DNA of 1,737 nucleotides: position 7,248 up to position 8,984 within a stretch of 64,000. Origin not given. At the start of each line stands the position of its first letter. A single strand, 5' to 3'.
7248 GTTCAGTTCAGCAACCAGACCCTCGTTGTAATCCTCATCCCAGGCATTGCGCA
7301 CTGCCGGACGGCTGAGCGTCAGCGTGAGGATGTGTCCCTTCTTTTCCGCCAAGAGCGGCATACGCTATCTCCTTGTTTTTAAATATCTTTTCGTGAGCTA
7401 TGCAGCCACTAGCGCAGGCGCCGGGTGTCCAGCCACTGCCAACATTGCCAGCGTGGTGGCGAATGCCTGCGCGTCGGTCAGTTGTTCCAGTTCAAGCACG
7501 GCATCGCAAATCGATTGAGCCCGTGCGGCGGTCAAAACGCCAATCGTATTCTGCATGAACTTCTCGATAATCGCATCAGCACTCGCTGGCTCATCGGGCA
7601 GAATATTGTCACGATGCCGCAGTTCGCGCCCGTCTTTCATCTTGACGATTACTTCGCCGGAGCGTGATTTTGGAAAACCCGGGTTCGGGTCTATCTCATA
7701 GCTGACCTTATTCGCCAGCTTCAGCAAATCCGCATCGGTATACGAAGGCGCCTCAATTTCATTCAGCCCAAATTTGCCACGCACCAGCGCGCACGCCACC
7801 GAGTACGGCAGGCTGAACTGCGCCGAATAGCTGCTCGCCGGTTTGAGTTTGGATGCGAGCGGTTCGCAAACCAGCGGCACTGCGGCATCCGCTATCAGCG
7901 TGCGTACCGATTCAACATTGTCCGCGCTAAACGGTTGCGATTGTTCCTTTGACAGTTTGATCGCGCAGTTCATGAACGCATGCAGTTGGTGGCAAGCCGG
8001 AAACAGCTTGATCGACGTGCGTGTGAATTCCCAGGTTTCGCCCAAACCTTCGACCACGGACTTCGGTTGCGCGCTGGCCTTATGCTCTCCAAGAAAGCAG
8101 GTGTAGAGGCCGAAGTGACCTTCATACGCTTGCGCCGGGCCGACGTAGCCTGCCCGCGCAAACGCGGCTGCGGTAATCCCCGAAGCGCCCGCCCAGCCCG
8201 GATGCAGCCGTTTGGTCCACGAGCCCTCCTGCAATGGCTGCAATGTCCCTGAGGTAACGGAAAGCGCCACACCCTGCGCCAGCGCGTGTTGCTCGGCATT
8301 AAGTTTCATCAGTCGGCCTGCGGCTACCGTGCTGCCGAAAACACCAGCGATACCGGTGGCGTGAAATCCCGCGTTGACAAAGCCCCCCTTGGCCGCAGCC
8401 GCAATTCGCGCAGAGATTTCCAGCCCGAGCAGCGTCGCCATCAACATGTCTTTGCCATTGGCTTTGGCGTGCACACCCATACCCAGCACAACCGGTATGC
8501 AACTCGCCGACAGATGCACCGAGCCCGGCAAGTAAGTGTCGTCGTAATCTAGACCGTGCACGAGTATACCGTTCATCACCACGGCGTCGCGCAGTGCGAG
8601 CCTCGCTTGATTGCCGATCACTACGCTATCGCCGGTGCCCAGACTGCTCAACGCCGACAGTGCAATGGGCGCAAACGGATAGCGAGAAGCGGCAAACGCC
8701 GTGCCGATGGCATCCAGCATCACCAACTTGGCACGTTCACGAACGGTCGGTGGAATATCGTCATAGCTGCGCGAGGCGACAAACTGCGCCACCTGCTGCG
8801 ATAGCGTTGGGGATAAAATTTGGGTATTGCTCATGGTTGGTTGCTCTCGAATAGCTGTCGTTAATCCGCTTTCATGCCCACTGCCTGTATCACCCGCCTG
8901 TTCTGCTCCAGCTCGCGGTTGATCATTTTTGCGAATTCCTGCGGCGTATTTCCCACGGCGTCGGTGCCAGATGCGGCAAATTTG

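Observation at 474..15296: Fifteen co-directional, tightly packed genes forming an orphan acyl-CoA pathway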

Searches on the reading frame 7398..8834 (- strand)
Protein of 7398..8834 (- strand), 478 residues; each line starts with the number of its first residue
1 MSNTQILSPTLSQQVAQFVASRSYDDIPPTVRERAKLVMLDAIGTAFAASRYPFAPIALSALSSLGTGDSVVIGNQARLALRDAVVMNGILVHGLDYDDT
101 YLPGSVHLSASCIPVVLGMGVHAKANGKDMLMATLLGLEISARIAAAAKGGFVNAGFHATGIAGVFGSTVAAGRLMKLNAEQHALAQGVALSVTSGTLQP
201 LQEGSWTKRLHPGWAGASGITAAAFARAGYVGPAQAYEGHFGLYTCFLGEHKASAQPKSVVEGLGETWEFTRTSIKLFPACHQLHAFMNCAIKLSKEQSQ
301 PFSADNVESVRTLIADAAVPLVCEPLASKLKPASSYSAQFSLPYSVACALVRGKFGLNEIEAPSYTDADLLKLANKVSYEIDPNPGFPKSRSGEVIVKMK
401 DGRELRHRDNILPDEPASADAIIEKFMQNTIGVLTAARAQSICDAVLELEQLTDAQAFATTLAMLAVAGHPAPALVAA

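Call 4: search_protein_families(library=pfam, proteins=[window:7398-8834:-])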
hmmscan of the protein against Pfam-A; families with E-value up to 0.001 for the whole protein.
window:7398-8834:- (478 aa): 2 families
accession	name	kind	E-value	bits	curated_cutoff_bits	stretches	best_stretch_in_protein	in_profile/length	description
PF03972.19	MmgE_PrpD_N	-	1.5e-57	195.1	32.1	1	13-254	1-242/244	MmgE/PrpD N-terminal domain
PF19305.4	MmgE_PrpD_C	-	1.1e-27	97.4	32.1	1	278-448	1-172/173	MmgE/PrpD C-terminal domain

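Call 6: search_protein_families(library=ncbifam, proteins=[window:7398-8834:-], max_evalue=0.00001)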
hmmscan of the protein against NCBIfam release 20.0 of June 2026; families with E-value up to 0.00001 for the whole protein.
window:7398-8834:- (478 aa): 1 family
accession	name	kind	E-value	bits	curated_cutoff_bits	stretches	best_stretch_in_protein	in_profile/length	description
NF042438.1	PrpD_hiGCgrampos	equivalog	2.5e-16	59.4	950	1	39-463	47-484/499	2-methylcitrate dehydratase PrpD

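Call 22: search_solved_structures(query=window:7398-8834:-, max_evalue=1e-10)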
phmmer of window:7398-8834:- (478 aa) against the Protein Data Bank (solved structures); distinct sequences matched with E-value up to 1e-10: 10.
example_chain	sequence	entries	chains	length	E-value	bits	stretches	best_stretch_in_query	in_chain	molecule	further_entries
2hp0_A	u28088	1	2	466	1.7e-31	112.9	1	32-406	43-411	IDS-epimerase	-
2hp3_A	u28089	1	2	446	1.8e-31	112.8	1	34-406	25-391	IDS-epimerase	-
12vt_A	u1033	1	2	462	1.7e-26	96.4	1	27-462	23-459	Cis-aconitate decarboxylase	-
12ux_A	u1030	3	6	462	2e-26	96.2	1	27-462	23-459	Cis-aconitate decarboxylase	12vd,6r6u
12vw_A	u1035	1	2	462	2e-26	96.2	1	27-462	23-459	Cis-aconitate decarboxylase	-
12vq_A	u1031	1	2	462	1.4e-25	93.4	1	27-462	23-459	Cis-aconitate decarboxylase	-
7br9_A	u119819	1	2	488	7.9e-25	90.9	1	26-460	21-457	Cis-aconitate decarboxylase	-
6r6t_A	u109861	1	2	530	1.1e-24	90.4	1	27-460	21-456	Cis-aconitate decarboxylase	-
7bra_A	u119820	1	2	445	8.4e-24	87.5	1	34-409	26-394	Bacillus subtilis IRG1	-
7e9d_A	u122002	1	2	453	1.6e-22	83.3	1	32-409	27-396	IRG1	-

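Call 48: search_solved_structures(query=window:7398-8834:-, max_evalue=1e-24, show_alignments=4)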
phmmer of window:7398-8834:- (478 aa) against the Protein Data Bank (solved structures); distinct sequences matched with E-value up to 1e-24: 7.
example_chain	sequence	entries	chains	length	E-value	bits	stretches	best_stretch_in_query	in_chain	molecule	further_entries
2hp0_A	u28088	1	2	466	1.7e-31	112.9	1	32-406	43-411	IDS-epimerase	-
2hp3_A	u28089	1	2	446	1.8e-31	112.8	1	34-406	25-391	IDS-epimerase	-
12vt_A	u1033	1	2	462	1.7e-26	96.4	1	27-462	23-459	Cis-aconitate decarboxylase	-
12ux_A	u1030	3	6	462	2e-26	96.2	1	27-462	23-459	Cis-aconitate decarboxylase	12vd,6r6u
12vw_A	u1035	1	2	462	2e-26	96.2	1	27-462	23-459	Cis-aconitate decarboxylase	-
12vq_A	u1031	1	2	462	1.4e-25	93.4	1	27-462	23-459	Cis-aconitate decarboxylase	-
7br9_A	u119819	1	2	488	7.9e-25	90.9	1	26-460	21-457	Cis-aconitate decarboxylase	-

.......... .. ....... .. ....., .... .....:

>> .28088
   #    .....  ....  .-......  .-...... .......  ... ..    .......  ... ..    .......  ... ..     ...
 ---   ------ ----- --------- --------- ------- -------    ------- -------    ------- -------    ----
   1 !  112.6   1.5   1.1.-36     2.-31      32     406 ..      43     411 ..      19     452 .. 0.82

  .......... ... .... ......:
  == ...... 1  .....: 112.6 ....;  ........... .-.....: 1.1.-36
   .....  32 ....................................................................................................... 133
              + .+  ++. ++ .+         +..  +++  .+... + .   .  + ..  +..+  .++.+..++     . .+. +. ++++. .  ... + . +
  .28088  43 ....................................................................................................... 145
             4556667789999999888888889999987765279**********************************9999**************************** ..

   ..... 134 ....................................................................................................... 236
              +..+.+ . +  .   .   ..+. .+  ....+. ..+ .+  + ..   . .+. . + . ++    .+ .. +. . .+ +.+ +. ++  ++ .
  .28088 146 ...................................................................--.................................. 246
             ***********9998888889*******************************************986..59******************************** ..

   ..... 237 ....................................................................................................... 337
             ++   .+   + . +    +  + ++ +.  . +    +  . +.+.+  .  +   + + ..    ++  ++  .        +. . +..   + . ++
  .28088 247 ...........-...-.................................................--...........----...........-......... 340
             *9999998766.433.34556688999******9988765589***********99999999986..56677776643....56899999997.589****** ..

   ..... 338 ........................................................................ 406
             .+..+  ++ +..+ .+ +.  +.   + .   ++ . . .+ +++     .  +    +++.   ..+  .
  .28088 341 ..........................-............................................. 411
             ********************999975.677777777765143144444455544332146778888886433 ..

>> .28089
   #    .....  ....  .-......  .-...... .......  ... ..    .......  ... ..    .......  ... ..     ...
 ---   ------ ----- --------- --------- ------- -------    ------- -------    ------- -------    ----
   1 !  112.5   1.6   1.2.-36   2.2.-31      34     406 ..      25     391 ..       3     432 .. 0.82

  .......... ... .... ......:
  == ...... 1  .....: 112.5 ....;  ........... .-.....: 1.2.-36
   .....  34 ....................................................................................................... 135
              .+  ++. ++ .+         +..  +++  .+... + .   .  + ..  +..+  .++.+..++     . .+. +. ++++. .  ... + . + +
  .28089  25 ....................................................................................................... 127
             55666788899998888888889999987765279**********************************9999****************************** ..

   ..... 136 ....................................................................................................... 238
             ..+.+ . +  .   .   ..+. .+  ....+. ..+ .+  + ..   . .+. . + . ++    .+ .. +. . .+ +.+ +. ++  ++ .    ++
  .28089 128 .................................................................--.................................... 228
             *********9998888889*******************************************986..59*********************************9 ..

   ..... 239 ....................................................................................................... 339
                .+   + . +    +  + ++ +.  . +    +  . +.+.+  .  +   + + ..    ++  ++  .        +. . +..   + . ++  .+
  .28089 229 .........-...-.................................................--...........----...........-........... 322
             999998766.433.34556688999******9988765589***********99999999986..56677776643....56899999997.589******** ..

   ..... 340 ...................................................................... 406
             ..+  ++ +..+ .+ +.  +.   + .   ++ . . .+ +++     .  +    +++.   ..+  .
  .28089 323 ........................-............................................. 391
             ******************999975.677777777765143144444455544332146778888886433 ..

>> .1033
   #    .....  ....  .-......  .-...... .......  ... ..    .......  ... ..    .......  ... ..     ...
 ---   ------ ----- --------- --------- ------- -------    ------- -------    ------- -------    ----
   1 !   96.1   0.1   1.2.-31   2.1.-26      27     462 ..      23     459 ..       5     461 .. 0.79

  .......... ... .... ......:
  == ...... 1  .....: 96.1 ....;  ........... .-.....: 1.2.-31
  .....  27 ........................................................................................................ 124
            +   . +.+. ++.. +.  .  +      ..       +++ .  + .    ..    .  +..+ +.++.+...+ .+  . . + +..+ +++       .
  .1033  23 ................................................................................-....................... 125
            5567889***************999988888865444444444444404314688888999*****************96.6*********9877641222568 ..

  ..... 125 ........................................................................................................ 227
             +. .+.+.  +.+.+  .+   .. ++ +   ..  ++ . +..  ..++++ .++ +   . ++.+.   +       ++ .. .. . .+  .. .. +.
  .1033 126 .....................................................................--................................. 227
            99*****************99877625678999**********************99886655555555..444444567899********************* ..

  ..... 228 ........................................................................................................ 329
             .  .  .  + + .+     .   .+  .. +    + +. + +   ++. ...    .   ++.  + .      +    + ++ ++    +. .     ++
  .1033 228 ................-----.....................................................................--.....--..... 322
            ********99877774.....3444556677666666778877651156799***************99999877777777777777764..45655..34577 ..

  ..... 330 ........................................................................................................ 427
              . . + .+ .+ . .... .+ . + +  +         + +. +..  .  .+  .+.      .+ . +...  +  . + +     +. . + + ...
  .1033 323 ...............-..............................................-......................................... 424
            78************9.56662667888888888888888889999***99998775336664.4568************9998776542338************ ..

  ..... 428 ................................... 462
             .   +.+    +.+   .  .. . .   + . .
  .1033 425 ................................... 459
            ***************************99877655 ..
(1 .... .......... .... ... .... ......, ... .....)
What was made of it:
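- PrpD2 retains the binding residues (call 48).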

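Call 71: search_dna_similar(query=window:7398-8834:-, collection=plasmids, mode=protein, max_rows=12)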
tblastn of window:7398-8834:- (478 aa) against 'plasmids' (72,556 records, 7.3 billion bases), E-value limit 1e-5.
Records with a match: 674; places in all: 963; records where one place covers at least 80% of the query: 510.
Best place of each record, by identity: <60% 674.
By first word of the organism name: Rhizobium 126; Sinorhizobium 87; Agrobacterium 57; Pseudosulfitobacter 31; Azospirillum 25; Paracoccus 22; Pantoea 19; Leisingera 17; Burkholderia 15; Rhodococcus 15; and 90 more.
By predicted mobility (MOB-suite, as given by PLSDB): non-mobilizable 366; conjugative 171; mobilizable 137.
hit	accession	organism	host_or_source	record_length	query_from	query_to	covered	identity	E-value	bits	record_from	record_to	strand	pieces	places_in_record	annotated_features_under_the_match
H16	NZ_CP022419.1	Pseudosulfitobacter pseudonitzschiae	Skeletonema marinoi strain RO5AC,Cell ...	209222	11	463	95%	46.4%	4e-114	377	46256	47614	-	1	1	MmgE/PrpD family protein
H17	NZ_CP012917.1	Azospirillum brasilense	Digitaria eriantha,microbe,root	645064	1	450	94%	45.8%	1e-109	364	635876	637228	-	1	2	MmgE/PrpD family protein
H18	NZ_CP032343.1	Azospirillum brasilense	soil sample,Agricultural field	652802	1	450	94%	45.8%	1e-109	364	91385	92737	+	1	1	MmgE/PrpD family protein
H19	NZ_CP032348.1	Azospirillum brasilense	soil sample,Agricultural field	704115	1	450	94%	45.8%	1e-109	363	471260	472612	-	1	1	MmgE/PrpD family protein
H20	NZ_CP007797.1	Azospirillum argentinense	Triticum aestivum L.,Root,wheat ...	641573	1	450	94%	45.6%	5e-109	362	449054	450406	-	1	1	MmgE/PrpD family protein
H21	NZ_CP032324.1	Azospirillum argentinense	soil sample,Agricultural field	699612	1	450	94%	45.6%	8e-109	361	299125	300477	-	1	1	MmgE/PrpD family protein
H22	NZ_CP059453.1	Azospirillum brasilense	Prokaryotes,soil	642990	1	450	94%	45.6%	1e-108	361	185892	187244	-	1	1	MmgE/PrpD family protein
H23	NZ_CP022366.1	Azospirillum sp. TSH58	single cell,paddy soils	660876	1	450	94%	45.6%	3e-108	360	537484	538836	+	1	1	MmgE/PrpD family protein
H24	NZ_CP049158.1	Caballeronia sp. SBC1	whole organism,soil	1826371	3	452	94%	43.7%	9e-111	367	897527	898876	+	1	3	none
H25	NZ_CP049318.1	Caballeronia sp. SBC2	whole organism,soil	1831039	3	452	94%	43.7%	9e-111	367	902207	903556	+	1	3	none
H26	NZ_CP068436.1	Cupriavidus necator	heavy metal containmented soil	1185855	1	474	99%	38.4%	8e-82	283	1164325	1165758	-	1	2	none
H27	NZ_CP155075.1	Paraburkholderia sp. PREW-6R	single cell,Phlox subulata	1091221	3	453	94%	38.4%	8e-82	283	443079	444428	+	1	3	none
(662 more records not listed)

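Call 73: get_annotated_region(hit=H17, flank=8000)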
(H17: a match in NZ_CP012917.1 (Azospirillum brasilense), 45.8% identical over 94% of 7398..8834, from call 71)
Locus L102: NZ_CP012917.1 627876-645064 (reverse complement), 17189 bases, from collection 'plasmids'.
description: Azospirillum brasilense strain Sp 7 plasmid ABSP7_p3, complete sequence
organism: Azospirillum brasilense (NCBI taxid 192)
taxonomy: Bacteria; Pseudomonadota; Alphaproteobacteria; Rhodospirillales; Azospirillaceae; Azospirillum; Azospirillum brasilense
host: -; source: Digitaria eriantha,microbe,root; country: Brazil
typing (MOB-suite, as given by PLSDB): non-mobilizable
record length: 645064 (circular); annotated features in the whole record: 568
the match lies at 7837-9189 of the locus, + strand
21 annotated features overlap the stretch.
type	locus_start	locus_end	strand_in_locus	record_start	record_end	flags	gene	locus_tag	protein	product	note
CDS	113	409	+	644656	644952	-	-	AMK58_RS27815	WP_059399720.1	hypothetical protein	-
CDS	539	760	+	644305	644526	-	-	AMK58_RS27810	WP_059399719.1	hypothetical protein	-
CDS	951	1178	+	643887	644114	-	-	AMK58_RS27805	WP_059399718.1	hypothetical protein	-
CDS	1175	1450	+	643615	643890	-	-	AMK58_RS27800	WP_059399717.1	hypothetical protein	-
CDS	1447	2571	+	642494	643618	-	-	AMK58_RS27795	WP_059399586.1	glycosyltransferase family 9 protein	-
CDS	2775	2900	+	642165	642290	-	-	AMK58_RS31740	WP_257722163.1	hypothetical protein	-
CDS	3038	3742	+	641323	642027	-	-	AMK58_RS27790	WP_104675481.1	SDR family oxidoreductase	-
CDS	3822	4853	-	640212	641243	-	dctP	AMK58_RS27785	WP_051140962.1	TRAP transporter substrate-binding protein DctP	GO:0055085 - transmembrane transport [Evidence IEA]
CDS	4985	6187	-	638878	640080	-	-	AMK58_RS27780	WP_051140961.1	MFS transporter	GO:0055085 - transmembrane transport [Evidence IEA]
CDS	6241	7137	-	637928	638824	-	-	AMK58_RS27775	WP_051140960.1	CoA ester lyase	-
CDS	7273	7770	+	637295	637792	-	-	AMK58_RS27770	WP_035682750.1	MaoC family dehydratase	-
CDS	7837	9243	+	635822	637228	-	-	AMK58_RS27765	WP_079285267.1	MmgE/PrpD family protein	-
CDS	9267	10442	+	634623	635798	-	-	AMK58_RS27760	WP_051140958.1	acyl-CoA dehydrogenase family protein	-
CDS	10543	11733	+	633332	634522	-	-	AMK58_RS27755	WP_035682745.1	CoA transferase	-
CDS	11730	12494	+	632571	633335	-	-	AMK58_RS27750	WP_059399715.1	GntR family transcriptional regulator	-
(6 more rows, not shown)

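Call 74: get_annotated_region(hit=H16, flank=8000)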
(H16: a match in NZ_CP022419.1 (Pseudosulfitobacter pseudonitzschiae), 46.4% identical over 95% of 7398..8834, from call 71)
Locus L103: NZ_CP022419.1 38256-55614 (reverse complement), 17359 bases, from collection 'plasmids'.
description: Pseudosulfitobacter pseudonitzschiae strain SMR1 plasmid pSMR1-4, complete sequence
organism: Pseudosulfitobacter pseudonitzschiae (NCBI taxid 1402135)
taxonomy: Bacteria; Pseudomonadota; Alphaproteobacteria; Rhodobacterales; Roseobacteraceae; Pseudosulfitobacter; Pseudosulfitobacter pseudonitzschiae
host: -; source: Skeletonema marinoi strain RO5AC,Cell culture,Top-layer sediments; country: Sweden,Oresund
typing (MOB-suite, as given by PLSDB): conjugative; replicon rep_cluster_611; relaxase MOBP; mating-pair formation MPF_T
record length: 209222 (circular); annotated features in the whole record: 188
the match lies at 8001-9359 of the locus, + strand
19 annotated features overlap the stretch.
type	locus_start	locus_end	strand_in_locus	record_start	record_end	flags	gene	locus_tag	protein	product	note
CDS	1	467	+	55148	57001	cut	-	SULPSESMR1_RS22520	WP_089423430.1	TRAP transporter fused permease subunit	-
CDS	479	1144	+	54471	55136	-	-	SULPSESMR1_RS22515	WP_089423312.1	3-oxoacid CoA-transferase subunit A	-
CDS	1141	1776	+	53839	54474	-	-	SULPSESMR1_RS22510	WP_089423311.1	3-oxoacid CoA-transferase subunit B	-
CDS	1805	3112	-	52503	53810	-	-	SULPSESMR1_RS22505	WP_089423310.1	TRAP transporter large permease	GO:0008643 - carbohydrate transport [Evidence IEA]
CDS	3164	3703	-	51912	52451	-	-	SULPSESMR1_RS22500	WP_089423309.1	TRAP transporter small permease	GO:0015740 - C4-dicarboxylate transport [Evidence IEA]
CDS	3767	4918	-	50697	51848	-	-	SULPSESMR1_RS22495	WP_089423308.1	C4-dicarboxylate TRAP transporter substrate-binding protein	-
CDS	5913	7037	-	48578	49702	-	-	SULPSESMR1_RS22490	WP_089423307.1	CaiB/BaiF CoA-transferase family protein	-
CDS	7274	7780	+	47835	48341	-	-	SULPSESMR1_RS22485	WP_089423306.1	MaoC family dehydratase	-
CDS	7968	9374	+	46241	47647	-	-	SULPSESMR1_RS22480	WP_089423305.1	MmgE/PrpD family protein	-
CDS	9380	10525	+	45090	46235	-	-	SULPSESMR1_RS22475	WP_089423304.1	acyl-CoA dehydrogenase family protein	-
CDS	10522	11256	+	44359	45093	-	-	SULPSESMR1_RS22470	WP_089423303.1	GntR family transcriptional regulator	-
CDS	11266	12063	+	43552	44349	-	-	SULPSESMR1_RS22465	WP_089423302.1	CoA ester lyase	-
CDS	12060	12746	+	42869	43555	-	-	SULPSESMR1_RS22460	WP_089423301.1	class I SAM-dependent methyltransferase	-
CDS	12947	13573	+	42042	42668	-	-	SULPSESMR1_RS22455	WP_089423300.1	TetR/AcrR family transcriptional regulator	GO:0006355 - regulation of DNA-templated transcription [Evidence IEA]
CDS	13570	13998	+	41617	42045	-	-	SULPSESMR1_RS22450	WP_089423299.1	cobalamin-dependent protein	-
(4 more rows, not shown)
